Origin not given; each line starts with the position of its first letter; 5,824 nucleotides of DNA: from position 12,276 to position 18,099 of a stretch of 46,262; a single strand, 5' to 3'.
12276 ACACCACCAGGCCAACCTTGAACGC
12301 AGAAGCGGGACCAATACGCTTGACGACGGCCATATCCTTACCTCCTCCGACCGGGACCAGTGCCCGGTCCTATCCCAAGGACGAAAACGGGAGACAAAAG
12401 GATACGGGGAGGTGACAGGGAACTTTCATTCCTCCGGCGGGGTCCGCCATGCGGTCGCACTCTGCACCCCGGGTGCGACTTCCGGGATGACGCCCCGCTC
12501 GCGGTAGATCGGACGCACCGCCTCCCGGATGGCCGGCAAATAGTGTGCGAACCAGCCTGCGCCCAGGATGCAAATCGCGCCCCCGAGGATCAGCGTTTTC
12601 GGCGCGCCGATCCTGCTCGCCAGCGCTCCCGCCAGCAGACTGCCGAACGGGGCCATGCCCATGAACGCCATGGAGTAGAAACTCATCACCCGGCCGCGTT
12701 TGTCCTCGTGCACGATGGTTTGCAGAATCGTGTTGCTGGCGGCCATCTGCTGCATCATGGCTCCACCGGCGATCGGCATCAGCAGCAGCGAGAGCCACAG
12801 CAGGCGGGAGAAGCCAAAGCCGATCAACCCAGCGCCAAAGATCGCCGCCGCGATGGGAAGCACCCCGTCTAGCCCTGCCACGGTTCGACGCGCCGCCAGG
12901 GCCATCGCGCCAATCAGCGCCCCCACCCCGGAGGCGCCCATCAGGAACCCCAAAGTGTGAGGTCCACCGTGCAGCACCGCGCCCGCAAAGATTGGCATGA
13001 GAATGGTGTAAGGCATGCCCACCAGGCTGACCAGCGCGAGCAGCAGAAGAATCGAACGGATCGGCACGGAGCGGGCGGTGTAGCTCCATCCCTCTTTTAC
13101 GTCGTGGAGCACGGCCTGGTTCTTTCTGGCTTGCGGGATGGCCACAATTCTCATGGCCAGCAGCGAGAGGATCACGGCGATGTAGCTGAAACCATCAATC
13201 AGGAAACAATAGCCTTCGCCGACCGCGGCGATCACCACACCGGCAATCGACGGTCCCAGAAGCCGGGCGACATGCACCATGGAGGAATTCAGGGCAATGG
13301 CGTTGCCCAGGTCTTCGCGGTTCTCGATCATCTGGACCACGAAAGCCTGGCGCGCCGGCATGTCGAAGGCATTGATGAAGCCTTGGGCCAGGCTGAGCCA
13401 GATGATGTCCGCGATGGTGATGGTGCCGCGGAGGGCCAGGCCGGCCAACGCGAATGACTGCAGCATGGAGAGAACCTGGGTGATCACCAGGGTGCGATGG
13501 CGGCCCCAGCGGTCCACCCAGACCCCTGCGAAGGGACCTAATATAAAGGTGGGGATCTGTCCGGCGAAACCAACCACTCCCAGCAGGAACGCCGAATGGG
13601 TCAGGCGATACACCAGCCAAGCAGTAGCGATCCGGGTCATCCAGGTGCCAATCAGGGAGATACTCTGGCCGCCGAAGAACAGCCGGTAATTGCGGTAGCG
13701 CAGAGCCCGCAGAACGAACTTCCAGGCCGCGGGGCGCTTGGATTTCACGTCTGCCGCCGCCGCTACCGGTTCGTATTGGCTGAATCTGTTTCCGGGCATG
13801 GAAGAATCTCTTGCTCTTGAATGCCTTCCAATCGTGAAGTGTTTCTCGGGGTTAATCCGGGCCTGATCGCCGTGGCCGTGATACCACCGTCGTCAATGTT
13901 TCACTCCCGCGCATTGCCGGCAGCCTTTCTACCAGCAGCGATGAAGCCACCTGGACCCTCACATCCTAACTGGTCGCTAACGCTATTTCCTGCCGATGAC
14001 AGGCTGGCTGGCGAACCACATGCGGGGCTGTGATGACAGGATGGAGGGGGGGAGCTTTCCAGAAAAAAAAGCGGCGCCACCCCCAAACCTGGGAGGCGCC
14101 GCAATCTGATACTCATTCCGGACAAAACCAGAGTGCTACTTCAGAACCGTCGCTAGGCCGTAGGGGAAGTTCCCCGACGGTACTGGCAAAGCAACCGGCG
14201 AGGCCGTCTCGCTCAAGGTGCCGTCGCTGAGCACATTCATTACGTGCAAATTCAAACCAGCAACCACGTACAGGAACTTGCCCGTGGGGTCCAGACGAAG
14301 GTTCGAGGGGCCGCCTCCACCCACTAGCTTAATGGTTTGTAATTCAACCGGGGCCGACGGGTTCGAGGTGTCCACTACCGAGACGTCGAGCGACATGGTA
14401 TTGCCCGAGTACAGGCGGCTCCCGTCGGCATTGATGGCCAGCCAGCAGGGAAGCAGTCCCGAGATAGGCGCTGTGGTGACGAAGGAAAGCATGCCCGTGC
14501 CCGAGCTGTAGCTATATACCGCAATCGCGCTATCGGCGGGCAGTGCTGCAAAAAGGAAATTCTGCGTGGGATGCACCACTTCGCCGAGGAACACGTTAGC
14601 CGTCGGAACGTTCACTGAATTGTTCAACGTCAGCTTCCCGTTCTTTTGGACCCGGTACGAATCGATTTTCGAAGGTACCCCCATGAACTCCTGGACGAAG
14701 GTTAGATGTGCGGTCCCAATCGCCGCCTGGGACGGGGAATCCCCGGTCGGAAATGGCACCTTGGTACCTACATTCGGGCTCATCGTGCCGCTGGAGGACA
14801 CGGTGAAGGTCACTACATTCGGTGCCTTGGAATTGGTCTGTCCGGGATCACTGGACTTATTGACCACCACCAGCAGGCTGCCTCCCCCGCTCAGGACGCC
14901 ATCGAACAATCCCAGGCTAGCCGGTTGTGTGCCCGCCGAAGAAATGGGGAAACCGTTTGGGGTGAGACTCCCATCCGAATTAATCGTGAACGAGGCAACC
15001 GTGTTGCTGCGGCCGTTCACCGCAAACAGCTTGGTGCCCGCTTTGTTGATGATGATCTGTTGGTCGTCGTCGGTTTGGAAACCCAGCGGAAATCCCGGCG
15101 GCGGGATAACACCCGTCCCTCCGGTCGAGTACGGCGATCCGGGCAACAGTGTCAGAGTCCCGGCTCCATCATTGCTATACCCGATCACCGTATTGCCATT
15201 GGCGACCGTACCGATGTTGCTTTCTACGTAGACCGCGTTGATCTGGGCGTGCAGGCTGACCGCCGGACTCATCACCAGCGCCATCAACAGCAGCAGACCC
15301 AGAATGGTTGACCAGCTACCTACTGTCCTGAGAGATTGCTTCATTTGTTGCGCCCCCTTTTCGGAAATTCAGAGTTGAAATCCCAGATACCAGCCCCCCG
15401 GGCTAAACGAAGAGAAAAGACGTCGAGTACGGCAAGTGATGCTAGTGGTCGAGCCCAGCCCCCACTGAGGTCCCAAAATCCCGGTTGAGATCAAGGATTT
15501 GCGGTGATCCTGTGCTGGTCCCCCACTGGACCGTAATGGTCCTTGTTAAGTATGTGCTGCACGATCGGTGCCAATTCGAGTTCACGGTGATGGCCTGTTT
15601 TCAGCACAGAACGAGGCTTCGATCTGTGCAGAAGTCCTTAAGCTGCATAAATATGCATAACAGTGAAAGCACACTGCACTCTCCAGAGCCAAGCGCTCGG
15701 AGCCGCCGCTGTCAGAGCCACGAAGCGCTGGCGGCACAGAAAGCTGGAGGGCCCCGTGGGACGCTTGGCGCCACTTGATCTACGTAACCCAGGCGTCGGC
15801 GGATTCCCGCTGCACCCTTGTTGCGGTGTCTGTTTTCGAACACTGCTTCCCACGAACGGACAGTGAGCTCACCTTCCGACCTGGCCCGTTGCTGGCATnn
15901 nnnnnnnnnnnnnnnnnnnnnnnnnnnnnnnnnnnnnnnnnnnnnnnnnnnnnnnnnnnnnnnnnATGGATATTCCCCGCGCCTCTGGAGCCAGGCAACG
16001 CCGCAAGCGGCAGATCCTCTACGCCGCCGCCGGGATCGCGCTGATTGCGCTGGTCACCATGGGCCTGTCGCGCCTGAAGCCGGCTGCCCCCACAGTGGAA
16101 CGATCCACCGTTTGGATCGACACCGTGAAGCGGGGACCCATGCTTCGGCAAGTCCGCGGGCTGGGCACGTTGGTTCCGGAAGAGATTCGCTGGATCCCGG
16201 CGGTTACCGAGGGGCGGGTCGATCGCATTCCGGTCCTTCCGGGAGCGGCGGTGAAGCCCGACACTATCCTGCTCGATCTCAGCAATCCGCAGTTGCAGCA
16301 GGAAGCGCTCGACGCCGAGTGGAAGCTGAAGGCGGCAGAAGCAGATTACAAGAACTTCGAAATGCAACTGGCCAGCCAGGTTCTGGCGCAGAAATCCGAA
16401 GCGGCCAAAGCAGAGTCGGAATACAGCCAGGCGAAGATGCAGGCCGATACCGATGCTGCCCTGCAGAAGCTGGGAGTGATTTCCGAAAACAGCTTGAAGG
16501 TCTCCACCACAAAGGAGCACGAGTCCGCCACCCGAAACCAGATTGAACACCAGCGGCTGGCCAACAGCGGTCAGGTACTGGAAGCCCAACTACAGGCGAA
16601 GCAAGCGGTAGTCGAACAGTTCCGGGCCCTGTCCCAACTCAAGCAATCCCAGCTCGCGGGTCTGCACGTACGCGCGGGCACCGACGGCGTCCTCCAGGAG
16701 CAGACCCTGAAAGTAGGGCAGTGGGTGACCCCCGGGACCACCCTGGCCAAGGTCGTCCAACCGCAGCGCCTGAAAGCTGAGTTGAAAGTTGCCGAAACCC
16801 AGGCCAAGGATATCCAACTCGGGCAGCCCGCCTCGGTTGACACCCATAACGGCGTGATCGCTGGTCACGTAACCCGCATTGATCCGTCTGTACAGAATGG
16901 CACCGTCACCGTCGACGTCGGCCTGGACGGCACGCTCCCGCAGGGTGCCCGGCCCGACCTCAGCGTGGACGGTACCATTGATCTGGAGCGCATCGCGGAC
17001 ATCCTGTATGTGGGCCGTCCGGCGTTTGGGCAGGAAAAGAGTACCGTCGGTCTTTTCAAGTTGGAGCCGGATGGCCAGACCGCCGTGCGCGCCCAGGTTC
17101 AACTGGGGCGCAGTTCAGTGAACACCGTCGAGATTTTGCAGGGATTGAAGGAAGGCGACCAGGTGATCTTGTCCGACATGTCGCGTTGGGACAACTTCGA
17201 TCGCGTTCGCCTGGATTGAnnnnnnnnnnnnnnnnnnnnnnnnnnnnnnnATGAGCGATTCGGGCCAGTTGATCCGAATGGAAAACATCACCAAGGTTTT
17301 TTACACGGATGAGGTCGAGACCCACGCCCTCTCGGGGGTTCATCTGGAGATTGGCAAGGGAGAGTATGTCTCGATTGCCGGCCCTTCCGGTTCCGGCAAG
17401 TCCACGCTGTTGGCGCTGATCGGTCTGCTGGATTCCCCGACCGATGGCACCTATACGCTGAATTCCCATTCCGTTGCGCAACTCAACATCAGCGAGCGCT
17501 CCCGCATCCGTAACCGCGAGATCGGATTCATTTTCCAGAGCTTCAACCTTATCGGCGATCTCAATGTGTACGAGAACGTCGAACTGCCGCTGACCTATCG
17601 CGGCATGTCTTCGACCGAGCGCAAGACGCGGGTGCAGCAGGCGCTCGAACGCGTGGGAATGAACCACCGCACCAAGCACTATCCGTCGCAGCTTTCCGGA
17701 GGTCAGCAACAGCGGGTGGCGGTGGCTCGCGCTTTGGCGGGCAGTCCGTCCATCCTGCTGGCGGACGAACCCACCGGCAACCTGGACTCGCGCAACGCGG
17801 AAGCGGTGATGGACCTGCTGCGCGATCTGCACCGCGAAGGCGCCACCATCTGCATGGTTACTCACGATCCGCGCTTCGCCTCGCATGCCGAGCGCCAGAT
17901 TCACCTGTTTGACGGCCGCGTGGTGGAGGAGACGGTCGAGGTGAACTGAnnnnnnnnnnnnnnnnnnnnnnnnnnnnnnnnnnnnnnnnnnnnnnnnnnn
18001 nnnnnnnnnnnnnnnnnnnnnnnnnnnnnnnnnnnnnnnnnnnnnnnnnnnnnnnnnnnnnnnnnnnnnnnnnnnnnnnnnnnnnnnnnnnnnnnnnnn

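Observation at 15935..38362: Self-regulated sigma-54 operon: one adaptor, one TolC duct and two ATPases, but six tandem ADOP-type duplicated MacB/FtsX permeases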

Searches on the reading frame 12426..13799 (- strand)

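Call 5: search_protein_families(library=pfam, proteins=[window:12426-13799:-])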
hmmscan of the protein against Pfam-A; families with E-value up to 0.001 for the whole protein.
window:12426-13799:- (457 aa): 2 families
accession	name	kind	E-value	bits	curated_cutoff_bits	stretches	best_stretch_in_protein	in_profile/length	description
PF05977.19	MFS_3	-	2.1e-58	198.5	27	1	33-414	7-387/524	Transmembrane secretion effector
PF07690.21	MFS_1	-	5.8e-29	101.5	33.4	1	42-386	2-346/347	Major Facilitator Superfamily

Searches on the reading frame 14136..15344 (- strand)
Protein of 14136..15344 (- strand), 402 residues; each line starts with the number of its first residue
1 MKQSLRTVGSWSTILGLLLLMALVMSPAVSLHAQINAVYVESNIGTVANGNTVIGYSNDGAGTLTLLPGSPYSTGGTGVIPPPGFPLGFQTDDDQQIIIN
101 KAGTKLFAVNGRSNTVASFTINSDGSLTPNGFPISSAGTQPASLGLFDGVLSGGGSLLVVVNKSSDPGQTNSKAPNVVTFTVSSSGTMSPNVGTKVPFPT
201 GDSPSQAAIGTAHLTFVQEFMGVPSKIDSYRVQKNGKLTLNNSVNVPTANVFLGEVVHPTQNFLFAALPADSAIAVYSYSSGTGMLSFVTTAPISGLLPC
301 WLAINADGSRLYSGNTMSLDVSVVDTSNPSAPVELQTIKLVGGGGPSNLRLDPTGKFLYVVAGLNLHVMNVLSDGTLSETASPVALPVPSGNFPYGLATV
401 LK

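Call 5: search_protein_families(library=pfam, proteins=[window:14136-15344:-])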
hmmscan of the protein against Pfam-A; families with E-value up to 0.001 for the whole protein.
window:14136-15344:- (402 aa): 1 family
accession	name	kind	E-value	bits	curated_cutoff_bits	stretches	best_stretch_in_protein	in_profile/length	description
PF10282.15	Lactonase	-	1.1e-12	48.3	21.7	1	226-326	214-320/344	Lactonase, 7-bladed beta-propeller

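Call 31: search_protein_families(library=ncbifam, proteins=[window:14136-15344:-], max_evalue=1e-10)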
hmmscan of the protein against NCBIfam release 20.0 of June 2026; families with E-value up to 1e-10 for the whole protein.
window:14136-15344:- (402 aa): 0 families

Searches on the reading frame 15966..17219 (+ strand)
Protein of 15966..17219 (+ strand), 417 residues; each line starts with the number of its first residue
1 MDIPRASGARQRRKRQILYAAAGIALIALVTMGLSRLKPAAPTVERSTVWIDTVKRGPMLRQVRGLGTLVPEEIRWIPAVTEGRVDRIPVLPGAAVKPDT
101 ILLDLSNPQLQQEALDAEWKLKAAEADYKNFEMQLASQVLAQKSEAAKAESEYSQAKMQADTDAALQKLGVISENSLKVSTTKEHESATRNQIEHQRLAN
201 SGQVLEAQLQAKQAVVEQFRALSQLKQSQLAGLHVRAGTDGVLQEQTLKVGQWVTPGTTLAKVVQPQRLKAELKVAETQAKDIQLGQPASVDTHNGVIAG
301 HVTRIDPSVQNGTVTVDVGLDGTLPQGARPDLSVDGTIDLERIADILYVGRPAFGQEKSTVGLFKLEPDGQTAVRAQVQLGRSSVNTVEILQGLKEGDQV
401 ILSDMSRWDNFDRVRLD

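Call 3: search_protein_families(library=pfam, proteins=[window:15966-17219:+])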
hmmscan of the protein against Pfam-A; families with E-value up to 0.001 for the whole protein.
window:15966-17219:+ (417 aa): 2 families
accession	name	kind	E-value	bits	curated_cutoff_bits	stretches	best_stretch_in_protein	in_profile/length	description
PF13437.12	HlyD_3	-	1.7e-14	54.9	22.2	1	235-323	2-96/106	HlyD family secretion protein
PF16576.10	HlyD_D23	-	7.3e-13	48.7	30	1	74-318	19-197/214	Barrel-sandwich domain of CusB or HlyD membrane-fusion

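Call 4: search_protein_families(library=ncbifam, proteins=[window:15966-17219:+])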
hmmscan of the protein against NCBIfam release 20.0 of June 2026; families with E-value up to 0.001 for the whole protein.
window:15966-17219:+ (417 aa): 8 families
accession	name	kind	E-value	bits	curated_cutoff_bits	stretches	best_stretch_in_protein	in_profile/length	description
TIGR01730.1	RND_mfp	subfamily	2.5e-31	108.9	94.9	2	205-406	100-311/322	efflux RND transporter periplasmic adaptor subunit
TIGR00999.1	8a0102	subfamily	2e-19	69.8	319.3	1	192-402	54-264/271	CzcB/NccB family metal efflux transporter periplasmic adaptor subunit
NF038010.1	ABC_adapt_DarC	equivalog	4.1e-17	62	450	1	13-415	11-415/417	darobactin export ABC transporter periplasmic adaptor subunit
TIGR00998.1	8a0101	subfamily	1.7e-15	56.8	390.8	1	82-308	50-284/334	EmrA/EmrK family multidrug efflux transporter periplasmic adaptor subunit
NF007785.0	PRK10476.1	equivalog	6e-10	38.5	376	1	78-309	53-288/347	multidrug transporter subunit MdtN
NF002939.0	PRK03598.1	equivalog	1.8e-07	30.6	393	1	82-293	52-265/332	secretion protein HlyD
NF011715.0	PRK15136.1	equivalog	5.7e-06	25.2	563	1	113-293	93-276/390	multidrug efflux MFS transporter periplasmic adaptor subunit EmrA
NF007850.1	PRK10559.1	equivalog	0.00033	19.9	400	1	179-317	93-234/303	p-hydroxybenzoic acid efflux pump subunit AaeA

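Call 69: find_related_loci(query=window:15966-17219:+, collection=metagenome_contigs, flank=10000)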
Query window:15966-17219:+ (417 aa) in metagenome_contigs; peptide patterns used: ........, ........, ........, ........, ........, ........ (x = any residue, [..] = any of these).
600 stretches matched a pattern (row limit reached: there are more); 570 encode a relative of the query (tblastn E <= 1e-3); the best 80 are kept; 80 distinct loci.
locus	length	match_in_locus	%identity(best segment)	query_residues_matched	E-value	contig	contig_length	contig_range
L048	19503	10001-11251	94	1-417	0e+0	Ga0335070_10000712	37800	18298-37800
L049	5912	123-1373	88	1-417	0e+0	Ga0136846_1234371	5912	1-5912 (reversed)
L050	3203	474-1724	82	1-417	0e+0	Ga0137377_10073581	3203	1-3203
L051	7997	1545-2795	82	1-417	0e+0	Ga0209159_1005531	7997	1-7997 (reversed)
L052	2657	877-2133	80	1-417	0e+0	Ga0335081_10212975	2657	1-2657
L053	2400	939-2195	80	1-417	0e+0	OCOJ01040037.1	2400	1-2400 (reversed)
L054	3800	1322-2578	80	1-417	0e+0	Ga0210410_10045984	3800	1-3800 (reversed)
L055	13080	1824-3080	79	1-417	0e+0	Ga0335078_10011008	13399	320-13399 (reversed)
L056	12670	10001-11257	79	1-417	0e+0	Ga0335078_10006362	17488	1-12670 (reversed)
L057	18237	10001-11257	79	1-417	0e+0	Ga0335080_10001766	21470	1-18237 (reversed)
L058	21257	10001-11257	79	1-417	0e+0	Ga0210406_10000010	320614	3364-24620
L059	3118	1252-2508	79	1-417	0e+0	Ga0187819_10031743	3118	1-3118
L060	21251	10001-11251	81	1-417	0e+0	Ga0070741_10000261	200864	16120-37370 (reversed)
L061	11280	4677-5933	79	1-417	0e+0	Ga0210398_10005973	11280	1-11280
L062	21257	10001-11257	78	1-417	0e+0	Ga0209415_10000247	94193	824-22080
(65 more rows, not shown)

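Call 81: search_solved_structures(query=window:15966-17219:+, max_evalue=0.01)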
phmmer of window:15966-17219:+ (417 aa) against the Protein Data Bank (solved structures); distinct sequences matched with E-value up to 0.01: 5.
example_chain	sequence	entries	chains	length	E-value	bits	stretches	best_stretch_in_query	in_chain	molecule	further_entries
20yy_D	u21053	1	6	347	6.7e-10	42.1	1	182-404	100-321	Multidrug efflux RND transporter periplasmic adaptor subunit MexJ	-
4dk1_A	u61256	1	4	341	0.00099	21.8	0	48-161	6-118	Putative MacA, Multidrug resistance protein mexA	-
4kks_A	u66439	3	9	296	0.0047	19.6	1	234-413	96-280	Membrane fusion protein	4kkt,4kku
8zal_A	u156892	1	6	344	0.0057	19.3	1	133-293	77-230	Multidrug export protein EmrA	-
8zar_A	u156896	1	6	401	0.0084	18.7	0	133-293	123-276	Multidrug export protein EmrA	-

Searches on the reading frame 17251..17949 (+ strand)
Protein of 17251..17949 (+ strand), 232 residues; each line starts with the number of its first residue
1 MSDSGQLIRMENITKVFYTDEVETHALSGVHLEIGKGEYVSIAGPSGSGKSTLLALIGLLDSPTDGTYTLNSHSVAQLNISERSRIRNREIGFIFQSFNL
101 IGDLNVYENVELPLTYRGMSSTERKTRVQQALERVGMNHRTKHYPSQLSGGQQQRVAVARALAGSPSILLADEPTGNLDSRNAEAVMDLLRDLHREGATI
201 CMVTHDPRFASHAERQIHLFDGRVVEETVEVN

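Call 3: search_protein_families(library=pfam, proteins=[window:17251-17949:+])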
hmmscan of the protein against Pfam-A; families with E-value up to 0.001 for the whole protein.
window:17251-17949:+ (232 aa): 4 families
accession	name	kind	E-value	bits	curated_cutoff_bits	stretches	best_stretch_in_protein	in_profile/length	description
PF00005.33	ABC_tran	-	2e-34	119.6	25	1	27-175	1-136/137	ABC transporter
PF13304.12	AAA_21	-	3.9e-10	40.7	27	1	123-208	212-301/304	AAA domain, putative AbiEii toxin, Type IV TA system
PF02463.25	SMC_N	-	1.5e-07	31.5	40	1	39-220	26-212/220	RecF/RecN/SMC N terminal domain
PF13555.12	AAA_29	-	1.3e-05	25.3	27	1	27-65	12-51/61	P-loop containing region of AAA domain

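Call 4: search_protein_families(library=ncbifam, proteins=[window:17251-17949:+])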
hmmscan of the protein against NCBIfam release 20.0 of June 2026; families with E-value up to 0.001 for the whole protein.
window:17251-17949:+ (232 aa): 189 families (the best 25 are shown)
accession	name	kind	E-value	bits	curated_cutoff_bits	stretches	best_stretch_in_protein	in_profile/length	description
NF038007.1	ABC_ATP_DarD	equivalog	1.1e-79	266.9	375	1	8-223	2-217/218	darobactin export ABC transporter ATP-binding protein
TIGR02211.1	LolD_lipo_ex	equivalog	9.9e-70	234.5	307.75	1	7-225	1-220/221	lipoprotein-releasing ABC transporter ATP-binding protein LolD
NF007826.0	PRK10535.1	equivalog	1.5e-67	228.4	966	1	7-228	4-225/648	macrolide ABC transporter ATP-binding protein/permease MacB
TIGR02673.1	FtsE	equivalog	2.3e-64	217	264.85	1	8-222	2-213/214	cell division ATP-binding protein FtsE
TIGR03608.1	L_ocin_972_ABC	subfamily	1e-63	214.5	254.85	1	11-219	2-206/206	putative bacteriocin export ABC transporter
NF008639.0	PRK11629.1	equivalog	2e-63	213.9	360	1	6-227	5-227/234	lipoprotein-releasing ABC transporter ATP-binding protein LolD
NF007879.0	PRK10584.1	equivalog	6.6e-63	212.5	336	1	7-227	6-227/228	putative ABC transporter ATP-binding protein YbbA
TIGR02982.1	heterocyst_DevA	subfamily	9.7e-60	201.9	295.8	1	8-224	2-219/220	ABC exporter ATP-binding subunit, DevA family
NF040933.2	ABC_arch_GlcV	equivalog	1.8e-52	178.4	450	1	8-223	3-219/357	glucose ABC transporter ATP-binding protein GlcV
TIGR03265.1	PhnT2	equivalog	2.6e-52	178.2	457.7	1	8-211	5-199/353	putative 2-aminoethylphosphonate ABC transporter ATP-binding protein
NF007027.0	PRK09493.1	equivalog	4.2e-52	176.9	379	1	8-227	2-217/240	glutamine ABC transporter ATP-binding protein GlnQ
TIGR02314.1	ABC_MetN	equivalog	1.3e-50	172.3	499.7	1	7-211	1-205/343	methionine ABC transporter ATP-binding protein MetN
TIGR02315.1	ABC_phnC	equivalog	5.4e-49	166.8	266.1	1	7-225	1-225/243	phosphonate ABC transporter ATP-binding protein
NF008428.0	PRK11264.1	equivalog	2.5e-48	164.5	406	1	8-227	4-225/250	L-cystine ABC transporter ATP-binding protein TcyN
TIGR00968.1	3a0106s01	subfamily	2.6e-48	164.6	342.75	1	8-224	1-209/237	sulfate ABC transporter ATP-binding protein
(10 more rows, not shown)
